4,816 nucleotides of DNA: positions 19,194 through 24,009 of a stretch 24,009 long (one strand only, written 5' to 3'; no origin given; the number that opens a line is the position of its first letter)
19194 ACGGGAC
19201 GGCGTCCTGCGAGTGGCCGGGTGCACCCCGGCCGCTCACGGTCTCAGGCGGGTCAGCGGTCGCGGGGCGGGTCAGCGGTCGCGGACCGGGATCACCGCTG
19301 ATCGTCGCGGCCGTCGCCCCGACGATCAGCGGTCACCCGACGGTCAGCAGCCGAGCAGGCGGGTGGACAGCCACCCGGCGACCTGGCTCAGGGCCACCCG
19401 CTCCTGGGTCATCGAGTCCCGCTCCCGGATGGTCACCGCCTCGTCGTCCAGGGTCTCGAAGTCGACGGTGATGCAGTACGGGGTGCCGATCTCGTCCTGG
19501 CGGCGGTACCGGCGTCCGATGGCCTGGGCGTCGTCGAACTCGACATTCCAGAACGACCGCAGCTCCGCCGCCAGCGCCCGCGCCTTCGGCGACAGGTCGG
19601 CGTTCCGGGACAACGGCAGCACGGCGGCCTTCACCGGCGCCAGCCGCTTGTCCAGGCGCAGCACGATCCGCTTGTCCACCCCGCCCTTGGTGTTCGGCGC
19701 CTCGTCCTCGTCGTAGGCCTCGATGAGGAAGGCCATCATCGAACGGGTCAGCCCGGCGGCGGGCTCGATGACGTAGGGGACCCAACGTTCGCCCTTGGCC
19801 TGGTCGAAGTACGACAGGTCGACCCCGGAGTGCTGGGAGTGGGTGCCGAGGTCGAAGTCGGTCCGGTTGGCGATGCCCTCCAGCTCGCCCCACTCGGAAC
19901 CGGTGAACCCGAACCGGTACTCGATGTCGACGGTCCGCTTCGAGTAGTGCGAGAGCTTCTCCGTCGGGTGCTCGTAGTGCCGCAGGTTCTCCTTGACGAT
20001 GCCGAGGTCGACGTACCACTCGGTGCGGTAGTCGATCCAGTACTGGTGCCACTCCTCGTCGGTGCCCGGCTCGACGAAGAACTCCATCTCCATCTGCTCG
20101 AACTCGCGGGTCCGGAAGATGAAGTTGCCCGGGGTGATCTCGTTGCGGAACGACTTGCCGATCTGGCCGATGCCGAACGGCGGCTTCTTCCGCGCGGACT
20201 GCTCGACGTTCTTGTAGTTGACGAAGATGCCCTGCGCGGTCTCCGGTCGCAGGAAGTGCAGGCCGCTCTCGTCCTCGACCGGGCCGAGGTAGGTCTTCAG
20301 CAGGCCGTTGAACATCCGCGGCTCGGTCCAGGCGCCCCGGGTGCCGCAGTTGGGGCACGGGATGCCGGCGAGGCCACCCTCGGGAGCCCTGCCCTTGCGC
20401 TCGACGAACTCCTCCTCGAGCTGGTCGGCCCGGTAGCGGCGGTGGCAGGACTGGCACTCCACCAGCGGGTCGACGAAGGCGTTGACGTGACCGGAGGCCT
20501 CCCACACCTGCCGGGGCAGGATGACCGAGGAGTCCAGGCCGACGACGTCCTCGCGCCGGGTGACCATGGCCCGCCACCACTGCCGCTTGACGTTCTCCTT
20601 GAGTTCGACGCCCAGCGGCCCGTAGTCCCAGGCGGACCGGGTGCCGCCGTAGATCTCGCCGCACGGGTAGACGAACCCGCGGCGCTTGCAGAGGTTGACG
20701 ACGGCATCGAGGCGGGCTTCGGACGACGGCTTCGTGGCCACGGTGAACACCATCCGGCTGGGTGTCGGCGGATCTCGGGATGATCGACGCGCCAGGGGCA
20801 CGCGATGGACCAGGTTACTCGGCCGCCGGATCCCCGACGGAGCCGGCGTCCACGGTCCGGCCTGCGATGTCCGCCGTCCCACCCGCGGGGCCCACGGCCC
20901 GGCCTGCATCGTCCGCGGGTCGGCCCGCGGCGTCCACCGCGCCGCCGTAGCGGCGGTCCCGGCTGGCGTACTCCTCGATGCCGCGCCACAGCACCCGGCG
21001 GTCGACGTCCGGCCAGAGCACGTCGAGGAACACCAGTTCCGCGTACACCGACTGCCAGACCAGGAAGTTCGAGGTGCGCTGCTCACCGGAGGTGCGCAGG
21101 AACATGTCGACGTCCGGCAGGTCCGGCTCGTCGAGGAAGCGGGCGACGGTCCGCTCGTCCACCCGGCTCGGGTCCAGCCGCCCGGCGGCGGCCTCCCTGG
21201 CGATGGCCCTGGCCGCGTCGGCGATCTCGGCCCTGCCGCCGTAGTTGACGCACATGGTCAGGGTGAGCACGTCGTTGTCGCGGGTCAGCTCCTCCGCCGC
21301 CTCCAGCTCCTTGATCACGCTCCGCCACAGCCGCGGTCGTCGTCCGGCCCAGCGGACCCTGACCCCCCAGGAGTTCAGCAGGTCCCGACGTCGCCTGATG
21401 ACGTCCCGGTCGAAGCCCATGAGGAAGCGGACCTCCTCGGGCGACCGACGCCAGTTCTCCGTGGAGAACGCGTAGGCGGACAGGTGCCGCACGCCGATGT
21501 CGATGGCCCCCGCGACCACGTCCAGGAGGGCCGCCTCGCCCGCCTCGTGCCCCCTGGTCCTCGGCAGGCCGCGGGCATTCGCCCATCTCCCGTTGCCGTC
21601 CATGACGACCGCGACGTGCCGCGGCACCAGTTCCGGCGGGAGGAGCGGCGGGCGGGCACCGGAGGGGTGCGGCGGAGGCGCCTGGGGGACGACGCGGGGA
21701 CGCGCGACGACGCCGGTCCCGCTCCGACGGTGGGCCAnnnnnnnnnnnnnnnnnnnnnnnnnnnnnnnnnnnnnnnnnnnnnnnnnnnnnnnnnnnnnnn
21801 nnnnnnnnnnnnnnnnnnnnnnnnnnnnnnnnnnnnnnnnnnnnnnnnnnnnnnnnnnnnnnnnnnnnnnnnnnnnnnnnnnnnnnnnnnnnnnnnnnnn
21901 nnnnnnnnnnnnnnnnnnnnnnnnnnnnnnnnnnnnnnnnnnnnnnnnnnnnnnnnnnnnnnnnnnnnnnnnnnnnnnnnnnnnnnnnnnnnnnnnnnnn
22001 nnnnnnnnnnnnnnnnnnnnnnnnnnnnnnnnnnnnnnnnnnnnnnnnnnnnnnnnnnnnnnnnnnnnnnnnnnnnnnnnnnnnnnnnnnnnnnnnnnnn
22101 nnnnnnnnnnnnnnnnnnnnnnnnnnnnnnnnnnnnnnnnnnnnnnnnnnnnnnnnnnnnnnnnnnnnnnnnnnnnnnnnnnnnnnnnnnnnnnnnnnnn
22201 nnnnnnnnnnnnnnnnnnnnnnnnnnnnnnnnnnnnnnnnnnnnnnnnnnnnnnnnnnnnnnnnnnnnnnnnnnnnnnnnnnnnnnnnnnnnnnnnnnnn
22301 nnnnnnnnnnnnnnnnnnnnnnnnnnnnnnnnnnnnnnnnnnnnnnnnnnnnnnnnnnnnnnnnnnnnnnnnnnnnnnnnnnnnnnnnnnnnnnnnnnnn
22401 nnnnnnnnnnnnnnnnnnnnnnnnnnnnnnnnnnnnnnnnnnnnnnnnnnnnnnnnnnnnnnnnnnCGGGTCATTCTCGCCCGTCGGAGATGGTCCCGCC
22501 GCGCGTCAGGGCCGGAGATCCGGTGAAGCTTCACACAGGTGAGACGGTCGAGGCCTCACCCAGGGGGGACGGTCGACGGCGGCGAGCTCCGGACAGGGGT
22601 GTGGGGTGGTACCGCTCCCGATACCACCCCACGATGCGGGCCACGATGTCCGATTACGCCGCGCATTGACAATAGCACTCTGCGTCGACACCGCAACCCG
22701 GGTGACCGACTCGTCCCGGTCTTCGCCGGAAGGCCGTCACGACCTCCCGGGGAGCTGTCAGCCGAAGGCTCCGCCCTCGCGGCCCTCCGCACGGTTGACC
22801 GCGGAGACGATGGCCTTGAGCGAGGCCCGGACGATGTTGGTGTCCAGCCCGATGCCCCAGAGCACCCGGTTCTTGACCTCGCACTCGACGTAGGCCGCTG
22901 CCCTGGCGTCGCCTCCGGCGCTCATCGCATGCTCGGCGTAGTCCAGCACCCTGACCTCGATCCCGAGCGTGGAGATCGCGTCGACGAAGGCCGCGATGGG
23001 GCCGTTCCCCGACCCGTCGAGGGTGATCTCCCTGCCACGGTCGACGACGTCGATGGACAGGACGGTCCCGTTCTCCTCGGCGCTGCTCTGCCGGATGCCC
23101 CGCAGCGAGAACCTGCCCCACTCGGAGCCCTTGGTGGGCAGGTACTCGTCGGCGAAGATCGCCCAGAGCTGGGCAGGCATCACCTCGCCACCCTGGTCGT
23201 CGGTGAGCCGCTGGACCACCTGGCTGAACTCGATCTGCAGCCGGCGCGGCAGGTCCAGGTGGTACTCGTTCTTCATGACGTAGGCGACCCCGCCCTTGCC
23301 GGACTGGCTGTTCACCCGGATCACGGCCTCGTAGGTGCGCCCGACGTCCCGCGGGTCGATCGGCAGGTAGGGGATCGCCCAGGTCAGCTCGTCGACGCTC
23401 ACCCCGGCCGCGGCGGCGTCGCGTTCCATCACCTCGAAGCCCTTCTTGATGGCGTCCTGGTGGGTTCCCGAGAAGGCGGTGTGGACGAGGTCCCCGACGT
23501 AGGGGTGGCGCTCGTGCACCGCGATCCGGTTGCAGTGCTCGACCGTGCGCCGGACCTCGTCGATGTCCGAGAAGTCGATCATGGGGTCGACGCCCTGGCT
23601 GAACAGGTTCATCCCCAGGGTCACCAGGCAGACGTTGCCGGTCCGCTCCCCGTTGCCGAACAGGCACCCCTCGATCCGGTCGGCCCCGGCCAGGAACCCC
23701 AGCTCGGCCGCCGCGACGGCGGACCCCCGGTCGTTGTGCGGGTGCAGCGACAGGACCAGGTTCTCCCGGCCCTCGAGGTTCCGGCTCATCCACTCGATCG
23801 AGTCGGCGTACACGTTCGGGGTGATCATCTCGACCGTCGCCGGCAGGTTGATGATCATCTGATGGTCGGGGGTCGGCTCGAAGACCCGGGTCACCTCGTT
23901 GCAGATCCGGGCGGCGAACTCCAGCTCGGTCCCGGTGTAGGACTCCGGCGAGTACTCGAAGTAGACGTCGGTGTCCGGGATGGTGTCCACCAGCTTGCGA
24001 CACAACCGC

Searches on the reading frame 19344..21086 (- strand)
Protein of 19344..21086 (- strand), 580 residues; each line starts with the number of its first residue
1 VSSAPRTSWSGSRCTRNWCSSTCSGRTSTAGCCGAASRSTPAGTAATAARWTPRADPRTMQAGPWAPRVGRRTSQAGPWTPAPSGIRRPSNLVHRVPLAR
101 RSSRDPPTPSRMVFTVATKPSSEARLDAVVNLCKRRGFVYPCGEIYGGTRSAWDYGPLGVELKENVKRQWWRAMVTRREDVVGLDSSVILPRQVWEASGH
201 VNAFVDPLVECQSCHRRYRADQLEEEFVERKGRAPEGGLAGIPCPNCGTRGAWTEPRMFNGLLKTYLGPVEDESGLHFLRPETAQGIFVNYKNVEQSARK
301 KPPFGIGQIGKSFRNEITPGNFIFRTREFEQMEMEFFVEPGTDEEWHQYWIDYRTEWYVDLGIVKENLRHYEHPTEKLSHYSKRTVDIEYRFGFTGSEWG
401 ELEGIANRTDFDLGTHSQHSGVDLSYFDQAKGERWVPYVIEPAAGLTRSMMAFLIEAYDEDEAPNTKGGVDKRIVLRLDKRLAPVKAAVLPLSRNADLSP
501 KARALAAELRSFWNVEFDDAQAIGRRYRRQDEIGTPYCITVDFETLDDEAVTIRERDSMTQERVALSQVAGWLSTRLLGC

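Call 15: search_protein_families(library=pfam, proteins=[window:19344-21086:-], max_evalue=0.001)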
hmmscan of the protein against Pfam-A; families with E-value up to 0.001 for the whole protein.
window:19344-21086:- (580 aa): 2 families
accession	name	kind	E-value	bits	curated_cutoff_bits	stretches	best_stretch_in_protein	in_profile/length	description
PF03129.25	HGTP_anticodon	-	4e-21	75.4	21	1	486-574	1-92/94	Anticodon binding domain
PF00587.30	tRNA-synt_2b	-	7.3e-10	39.6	29.3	1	277-454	11-176/179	tRNA synthetase class II core domain (G, H, P, S and T)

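Call 84: list_cluster_members(proteins=[window:19344-20753:-, window:19344-20750:-, window:19344-20741:-, window:17389-19029:-, window:17389-19020:-, window:16064-17269:+, window:16094-17269:+, window:14799-15974:+, window:14715-15974:+, window:17389-19056:-])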
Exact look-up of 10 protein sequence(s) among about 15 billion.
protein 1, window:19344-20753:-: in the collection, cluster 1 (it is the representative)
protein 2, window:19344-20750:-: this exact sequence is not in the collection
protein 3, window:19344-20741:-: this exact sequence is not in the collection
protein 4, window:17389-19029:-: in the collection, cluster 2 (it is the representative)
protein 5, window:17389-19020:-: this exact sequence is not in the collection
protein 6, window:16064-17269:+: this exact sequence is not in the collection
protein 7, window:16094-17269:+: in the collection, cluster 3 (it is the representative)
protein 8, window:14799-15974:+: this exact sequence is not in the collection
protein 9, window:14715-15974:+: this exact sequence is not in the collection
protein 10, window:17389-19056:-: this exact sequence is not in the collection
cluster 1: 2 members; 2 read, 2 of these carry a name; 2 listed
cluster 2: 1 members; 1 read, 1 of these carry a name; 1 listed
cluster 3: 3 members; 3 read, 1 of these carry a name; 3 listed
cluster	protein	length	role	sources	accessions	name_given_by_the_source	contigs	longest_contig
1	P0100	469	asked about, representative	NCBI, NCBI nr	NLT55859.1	MAG: glycine--tRNA ligase [Actinomycetales bacterium] | glycine--tRNA ligase [Actinomycetales bacterium]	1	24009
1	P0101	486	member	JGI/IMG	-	glycyl-tRNA synthetase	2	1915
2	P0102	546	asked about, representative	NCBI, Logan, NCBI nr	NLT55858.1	MAG: hypothetical protein GXX79_15135 [Actinomycetales bacterium] | hypothetical protein [Actinomycetales bacterium]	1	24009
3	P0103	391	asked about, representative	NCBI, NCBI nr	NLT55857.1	MAG: hypothetical protein GXX79_15130 [Actinomycetales bacterium] | hypothetical protein [Actinomycetales bacterium]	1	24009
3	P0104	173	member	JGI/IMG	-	-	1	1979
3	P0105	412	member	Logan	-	-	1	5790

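Call 85: find_encoding_contigs(protein=P0105, flank=6000)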
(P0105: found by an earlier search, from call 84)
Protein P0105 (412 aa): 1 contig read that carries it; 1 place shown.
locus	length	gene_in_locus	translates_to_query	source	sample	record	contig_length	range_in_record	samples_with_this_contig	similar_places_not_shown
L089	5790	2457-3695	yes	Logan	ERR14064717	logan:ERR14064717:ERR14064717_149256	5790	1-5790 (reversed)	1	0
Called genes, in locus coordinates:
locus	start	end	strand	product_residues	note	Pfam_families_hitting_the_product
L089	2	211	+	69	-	?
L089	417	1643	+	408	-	-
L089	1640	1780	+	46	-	-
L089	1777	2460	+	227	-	-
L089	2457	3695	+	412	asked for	-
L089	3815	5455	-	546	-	PF14312:FG-GAP_2 (faint)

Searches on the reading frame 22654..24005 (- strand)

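Call 15: search_protein_families(library=pfam, proteins=[window:22654-24003:-], max_evalue=0.001)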
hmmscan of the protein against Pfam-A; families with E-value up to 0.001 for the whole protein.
window:22654-24003:- (449 aa): 0 families

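Call 45: search_protein_families(library=pfam, proteins=[window:22758-24005:-], max_evalue=0.001)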
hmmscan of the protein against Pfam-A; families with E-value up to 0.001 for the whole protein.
window:22758-24005:- (415 aa): 3 families
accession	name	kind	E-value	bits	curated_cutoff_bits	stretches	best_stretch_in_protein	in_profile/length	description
PF00682.25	HMGL-like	-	7.7e-39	134.1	29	1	4-155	117-260/260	HMGL-like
PF22615.1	IPMS_D2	-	1.3e-33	115.5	27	1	172-245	1-66/66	Alpha-isopropylmalate synthase, post-catalytic domain-like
PF08502.15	LeuA_dimer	-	3.2e-30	105.2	24.9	1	274-406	1-130/131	LeuA allosteric (dimerisation) domain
